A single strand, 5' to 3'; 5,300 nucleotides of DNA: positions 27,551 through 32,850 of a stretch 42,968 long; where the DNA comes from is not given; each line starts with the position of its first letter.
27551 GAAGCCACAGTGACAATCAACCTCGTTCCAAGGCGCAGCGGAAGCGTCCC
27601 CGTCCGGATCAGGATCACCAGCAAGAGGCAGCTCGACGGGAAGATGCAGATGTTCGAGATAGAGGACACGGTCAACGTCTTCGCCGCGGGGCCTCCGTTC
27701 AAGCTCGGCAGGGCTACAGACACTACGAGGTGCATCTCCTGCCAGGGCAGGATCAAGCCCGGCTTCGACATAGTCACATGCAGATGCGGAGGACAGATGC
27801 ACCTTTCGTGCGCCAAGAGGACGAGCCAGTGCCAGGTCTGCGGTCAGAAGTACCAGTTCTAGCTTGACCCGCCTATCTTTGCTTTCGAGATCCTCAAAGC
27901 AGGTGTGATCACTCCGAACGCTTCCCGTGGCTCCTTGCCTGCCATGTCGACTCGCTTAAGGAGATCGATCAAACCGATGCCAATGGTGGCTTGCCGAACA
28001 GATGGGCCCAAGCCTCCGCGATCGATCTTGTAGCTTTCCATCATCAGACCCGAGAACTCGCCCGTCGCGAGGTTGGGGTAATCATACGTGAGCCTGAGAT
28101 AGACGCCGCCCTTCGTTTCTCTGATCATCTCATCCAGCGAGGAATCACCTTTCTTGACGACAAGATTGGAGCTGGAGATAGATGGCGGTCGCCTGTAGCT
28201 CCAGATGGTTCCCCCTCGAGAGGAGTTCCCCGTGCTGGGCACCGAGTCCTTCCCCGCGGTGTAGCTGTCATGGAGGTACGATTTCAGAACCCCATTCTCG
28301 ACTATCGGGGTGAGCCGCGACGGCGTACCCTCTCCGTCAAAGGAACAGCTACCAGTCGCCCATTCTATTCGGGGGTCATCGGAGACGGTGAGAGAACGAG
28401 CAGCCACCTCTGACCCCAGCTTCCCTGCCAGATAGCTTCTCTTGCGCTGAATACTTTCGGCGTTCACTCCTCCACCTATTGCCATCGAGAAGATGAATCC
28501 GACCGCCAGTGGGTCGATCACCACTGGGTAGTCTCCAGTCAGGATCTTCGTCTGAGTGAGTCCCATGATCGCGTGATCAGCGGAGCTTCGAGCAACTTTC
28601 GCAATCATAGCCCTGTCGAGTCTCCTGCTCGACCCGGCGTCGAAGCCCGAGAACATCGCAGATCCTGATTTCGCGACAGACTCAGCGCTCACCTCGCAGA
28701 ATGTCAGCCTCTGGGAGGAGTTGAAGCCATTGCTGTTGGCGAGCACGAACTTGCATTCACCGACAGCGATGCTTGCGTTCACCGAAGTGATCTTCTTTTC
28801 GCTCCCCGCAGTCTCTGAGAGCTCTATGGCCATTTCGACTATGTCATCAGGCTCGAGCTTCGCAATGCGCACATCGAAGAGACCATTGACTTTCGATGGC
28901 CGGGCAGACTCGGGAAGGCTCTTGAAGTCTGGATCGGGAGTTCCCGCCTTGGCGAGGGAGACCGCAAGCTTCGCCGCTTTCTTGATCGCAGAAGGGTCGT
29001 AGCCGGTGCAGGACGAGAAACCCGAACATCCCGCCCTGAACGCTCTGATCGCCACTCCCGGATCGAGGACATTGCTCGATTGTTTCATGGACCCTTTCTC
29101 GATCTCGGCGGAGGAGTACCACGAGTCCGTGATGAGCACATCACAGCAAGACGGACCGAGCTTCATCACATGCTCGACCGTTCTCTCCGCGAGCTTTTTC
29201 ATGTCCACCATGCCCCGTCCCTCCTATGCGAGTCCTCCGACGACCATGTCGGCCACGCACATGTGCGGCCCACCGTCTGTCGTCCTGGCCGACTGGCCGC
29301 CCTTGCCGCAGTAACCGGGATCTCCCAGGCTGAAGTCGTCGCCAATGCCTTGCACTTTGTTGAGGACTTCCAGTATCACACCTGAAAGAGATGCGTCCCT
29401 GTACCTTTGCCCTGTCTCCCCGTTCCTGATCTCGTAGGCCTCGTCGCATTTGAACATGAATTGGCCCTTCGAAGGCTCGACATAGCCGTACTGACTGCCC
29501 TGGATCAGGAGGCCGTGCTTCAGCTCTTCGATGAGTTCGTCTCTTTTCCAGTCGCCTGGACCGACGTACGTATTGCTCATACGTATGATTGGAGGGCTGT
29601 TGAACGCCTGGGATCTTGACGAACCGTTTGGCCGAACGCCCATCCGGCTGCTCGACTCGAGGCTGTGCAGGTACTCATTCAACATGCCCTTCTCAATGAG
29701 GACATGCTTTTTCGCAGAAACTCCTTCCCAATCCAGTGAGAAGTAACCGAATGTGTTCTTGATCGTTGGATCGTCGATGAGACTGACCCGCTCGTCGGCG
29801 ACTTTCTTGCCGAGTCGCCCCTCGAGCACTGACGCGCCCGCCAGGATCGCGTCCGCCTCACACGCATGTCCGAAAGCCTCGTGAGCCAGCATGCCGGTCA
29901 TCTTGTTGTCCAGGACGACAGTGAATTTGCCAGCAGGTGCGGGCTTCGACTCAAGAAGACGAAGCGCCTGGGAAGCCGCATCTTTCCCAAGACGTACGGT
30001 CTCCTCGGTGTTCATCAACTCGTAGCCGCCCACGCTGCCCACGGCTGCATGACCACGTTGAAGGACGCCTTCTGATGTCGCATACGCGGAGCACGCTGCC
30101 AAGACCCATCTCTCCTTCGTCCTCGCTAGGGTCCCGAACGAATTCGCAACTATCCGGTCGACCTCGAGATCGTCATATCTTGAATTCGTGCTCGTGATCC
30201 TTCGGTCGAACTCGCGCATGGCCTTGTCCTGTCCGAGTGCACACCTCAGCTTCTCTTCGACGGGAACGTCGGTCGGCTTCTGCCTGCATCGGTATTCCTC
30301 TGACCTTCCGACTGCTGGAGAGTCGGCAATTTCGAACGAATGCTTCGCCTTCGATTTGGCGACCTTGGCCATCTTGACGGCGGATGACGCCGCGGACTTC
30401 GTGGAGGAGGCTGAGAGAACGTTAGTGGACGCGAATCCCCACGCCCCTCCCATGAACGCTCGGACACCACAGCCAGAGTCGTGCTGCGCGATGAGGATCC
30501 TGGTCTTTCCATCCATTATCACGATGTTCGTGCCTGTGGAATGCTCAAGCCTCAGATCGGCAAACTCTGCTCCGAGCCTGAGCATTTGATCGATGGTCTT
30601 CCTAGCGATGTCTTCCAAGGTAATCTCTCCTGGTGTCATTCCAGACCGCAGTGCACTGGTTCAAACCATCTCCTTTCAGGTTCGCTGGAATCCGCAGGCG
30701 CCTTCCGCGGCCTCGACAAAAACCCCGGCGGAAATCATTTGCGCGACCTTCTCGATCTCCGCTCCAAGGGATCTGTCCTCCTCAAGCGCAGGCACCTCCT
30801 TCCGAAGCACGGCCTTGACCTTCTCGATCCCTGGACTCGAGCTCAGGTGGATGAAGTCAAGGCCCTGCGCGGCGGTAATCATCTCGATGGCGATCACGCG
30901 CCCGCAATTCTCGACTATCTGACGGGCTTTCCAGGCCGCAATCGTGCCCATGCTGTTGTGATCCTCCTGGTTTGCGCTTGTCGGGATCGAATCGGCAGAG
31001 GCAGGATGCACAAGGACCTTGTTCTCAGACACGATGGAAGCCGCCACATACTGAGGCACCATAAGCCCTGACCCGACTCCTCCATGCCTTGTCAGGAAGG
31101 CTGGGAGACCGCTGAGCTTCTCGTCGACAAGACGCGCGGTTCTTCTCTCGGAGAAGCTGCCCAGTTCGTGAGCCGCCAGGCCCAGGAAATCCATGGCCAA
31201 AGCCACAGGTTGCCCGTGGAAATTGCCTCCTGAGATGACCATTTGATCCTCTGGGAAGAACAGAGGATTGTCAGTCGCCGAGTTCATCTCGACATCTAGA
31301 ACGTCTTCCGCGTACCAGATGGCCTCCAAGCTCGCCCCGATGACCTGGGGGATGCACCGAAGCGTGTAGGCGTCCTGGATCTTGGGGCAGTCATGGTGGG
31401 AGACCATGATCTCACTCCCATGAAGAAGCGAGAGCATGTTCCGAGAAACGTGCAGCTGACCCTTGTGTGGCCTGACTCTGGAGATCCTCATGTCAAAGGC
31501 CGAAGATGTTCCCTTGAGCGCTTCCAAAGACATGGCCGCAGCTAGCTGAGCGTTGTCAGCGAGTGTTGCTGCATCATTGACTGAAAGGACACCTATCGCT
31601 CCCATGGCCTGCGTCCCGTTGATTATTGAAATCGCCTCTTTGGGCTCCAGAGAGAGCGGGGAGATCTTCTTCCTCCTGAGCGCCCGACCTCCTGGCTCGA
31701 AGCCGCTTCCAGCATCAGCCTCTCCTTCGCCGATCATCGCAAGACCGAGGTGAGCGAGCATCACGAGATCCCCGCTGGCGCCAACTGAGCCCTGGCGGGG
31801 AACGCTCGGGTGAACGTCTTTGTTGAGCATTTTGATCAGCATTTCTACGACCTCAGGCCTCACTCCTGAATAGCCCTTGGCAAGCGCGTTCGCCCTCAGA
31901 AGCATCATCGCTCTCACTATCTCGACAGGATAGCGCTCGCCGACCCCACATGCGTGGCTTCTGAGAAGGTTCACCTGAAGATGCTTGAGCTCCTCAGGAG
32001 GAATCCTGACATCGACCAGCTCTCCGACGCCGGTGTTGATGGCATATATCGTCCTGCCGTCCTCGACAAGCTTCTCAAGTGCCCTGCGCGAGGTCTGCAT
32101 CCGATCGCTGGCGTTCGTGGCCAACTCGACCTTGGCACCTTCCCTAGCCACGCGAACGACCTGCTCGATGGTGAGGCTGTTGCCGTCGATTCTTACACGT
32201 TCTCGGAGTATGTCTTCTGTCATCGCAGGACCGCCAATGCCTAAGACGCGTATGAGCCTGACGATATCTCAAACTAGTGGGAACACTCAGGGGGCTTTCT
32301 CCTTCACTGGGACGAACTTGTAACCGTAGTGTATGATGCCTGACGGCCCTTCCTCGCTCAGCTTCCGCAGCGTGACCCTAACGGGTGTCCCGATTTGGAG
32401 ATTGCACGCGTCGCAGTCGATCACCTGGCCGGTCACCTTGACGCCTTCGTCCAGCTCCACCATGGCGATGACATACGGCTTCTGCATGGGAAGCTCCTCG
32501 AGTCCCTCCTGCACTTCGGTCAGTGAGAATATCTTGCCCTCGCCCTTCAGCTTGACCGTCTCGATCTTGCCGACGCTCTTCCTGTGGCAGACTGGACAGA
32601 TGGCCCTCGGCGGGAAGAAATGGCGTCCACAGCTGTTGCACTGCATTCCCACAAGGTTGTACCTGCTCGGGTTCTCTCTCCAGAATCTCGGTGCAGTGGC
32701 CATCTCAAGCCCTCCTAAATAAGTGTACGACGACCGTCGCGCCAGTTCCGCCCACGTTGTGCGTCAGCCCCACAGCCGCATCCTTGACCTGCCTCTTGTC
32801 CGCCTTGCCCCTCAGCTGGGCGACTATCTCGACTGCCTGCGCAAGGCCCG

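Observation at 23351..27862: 1,503-aa cytosolic protein made of ~21 tandem ~62-residue helical repeats, capped by an Ig-like beta domain and a zinc finger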

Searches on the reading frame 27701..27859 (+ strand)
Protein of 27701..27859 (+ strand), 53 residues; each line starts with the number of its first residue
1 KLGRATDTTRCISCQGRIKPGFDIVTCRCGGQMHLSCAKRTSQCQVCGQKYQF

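Call 67: search_solved_structures(query=window:27701-27859:+, max_evalue=10, show_alignments=3)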
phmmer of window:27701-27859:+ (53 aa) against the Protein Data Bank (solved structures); distinct sequences matched with E-value up to 10: 6.
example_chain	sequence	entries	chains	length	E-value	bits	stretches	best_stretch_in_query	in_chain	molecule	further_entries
6wxk_A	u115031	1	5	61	0.69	13.8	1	20-40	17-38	PHD finger protein 23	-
9e6q_AW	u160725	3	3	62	0.84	13.5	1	10-50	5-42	Large ribosomal subunit protein eL24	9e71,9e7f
6sqo_A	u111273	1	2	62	2.6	12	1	10-52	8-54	E3 ubiquitin-protein ligase Mdm2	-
2hdp_A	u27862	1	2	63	2.8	11.9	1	10-52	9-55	Ubiquitin-protein ligase E3 Mdm2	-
2vje_A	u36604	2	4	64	2.9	11.8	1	10-52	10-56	E3 UBIQUITIN-PROTEIN LIGASE MDM2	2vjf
5mnj_C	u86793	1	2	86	7.2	10.6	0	10-52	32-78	E3 ubiquitin-protein ligase Mdm2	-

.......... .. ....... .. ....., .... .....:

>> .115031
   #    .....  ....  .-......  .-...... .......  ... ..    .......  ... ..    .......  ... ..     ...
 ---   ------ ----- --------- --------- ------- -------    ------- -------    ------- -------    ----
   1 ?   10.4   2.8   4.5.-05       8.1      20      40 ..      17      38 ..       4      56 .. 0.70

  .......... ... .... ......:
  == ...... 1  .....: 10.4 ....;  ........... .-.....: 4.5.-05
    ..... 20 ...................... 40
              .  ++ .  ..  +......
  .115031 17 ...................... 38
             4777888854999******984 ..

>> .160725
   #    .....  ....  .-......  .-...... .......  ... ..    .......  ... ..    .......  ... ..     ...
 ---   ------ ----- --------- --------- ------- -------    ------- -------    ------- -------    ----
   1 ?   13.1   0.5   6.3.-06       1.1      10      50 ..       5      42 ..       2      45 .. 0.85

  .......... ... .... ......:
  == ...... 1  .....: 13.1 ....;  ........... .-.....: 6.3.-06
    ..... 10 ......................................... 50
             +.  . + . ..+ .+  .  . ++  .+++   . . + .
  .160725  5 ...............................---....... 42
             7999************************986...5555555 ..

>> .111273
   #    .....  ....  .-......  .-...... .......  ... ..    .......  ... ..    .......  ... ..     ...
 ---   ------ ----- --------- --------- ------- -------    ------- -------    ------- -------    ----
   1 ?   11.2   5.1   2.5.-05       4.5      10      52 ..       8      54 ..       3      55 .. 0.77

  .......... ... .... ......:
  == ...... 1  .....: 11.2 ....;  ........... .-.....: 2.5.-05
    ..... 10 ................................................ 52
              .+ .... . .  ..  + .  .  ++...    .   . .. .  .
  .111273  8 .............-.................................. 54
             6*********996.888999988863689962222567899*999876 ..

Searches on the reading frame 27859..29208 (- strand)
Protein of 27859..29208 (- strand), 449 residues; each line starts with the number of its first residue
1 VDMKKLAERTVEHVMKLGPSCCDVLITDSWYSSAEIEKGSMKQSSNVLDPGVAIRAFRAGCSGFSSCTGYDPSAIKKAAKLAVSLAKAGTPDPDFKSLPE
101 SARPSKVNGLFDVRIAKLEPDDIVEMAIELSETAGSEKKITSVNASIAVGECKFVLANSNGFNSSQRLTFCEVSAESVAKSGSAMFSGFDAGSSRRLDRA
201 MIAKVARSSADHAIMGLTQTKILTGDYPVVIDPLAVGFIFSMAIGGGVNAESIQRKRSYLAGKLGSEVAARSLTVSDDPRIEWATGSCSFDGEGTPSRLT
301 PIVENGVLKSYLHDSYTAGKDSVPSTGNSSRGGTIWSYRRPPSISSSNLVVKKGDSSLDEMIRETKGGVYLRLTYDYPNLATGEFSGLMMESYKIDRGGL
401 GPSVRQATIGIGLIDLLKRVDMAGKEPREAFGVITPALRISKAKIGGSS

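Call 18: search_protein_families(library=pfam, proteins=[window:27859-29208:-], max_evalue=0.001)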
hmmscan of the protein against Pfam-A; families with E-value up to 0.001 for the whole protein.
window:27859-29208:- (449 aa): 3 families
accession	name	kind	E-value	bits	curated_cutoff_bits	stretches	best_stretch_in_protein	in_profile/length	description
PF19289.4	PmbA_TldD_3rd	-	2.5e-61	207.1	22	1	224-447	1-220/220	PmbA/TldA metallopeptidase C-terminal domain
PF01523.21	PmbA_TldD_1st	-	7e-09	36.2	20.9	1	22-86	1-65/65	PmbA/TldA metallopeptidase domain 1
PF19290.4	PmbA_TldD_2nd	-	1.4e-08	35.6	20.9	1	116-215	4-107/109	PmbA/TldA metallopeptidase central domain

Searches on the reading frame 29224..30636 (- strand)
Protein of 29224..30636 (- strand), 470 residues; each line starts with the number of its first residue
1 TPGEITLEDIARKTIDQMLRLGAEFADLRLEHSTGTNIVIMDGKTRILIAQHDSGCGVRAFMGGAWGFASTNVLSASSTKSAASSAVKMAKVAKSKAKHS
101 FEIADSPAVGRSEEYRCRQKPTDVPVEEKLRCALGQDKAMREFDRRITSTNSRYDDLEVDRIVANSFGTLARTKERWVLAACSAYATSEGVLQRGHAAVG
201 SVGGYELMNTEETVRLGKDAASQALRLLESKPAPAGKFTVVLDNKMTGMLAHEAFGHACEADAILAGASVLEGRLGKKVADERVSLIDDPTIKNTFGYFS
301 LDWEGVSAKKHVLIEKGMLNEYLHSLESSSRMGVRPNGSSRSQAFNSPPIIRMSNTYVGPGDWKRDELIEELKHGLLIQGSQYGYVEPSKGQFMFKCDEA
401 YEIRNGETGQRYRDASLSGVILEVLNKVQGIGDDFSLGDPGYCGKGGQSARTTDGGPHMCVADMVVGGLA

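Call 18: search_protein_families(library=pfam, proteins=[window:29224-30636:-], max_evalue=0.001)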
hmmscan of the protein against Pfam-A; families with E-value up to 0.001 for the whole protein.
window:29224-30636:- (470 aa): 3 families
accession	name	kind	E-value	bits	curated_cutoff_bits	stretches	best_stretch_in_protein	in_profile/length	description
PF19289.4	PmbA_TldD_3rd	-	1.1e-63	214.8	22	1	236-468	2-220/220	PmbA/TldA metallopeptidase C-terminal domain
PF19290.4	PmbA_TldD_2nd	-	1.6e-13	51.5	20.9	1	120-228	2-109/109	PmbA/TldA metallopeptidase central domain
PF01523.21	PmbA_TldD_1st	-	7.1e-13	49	20.9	1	26-90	1-65/65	PmbA/TldA metallopeptidase domain 1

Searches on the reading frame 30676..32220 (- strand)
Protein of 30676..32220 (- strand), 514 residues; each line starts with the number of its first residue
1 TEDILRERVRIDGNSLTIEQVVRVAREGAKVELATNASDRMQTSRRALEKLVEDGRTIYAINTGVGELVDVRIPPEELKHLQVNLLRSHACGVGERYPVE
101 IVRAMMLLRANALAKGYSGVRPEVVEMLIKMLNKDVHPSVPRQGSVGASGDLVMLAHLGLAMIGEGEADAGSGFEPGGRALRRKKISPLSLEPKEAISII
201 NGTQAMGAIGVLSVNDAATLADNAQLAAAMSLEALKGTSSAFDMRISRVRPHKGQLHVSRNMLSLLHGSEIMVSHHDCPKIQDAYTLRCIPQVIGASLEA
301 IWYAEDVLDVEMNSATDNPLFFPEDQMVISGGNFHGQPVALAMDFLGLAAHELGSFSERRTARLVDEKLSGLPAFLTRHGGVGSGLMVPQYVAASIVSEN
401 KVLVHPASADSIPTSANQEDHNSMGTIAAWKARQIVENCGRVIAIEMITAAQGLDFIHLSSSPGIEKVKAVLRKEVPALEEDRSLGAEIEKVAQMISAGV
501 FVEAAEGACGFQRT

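Call 18: search_protein_families(library=pfam, proteins=[window:30676-32220:-], max_evalue=0.001)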
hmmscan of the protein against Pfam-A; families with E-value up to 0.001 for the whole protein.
window:30676-32220:- (514 aa): 1 family
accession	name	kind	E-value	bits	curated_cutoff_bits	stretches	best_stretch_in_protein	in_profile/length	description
PF00221.24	Lyase_aromatic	-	7.4e-193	641.9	27.3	1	16-474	1-466/466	Aromatic amino acid lyase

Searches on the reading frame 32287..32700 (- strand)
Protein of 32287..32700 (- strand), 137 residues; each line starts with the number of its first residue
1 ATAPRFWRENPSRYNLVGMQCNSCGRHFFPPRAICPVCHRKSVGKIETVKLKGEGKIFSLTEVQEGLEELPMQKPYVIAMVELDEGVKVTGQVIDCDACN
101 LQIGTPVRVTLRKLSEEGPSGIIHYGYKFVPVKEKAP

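Call 19: search_protein_families(library=pfam, proteins=[window:32287-32700:-], max_evalue=0.001)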
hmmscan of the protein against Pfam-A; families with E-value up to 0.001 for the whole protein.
window:32287-32700:- (137 aa): 2 families
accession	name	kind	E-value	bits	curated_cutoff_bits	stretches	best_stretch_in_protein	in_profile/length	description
PF01796.24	OB_ChsH2_C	-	1.8e-16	60.2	27.1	1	49-111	2-64/65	ChsH2, C-terminal OB-fold domain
PF12172.15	zf-ChsH2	-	6.8e-12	45.4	23.2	1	12-42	5-35/37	ChsH2, rubredoxin-like zinc ribbon domain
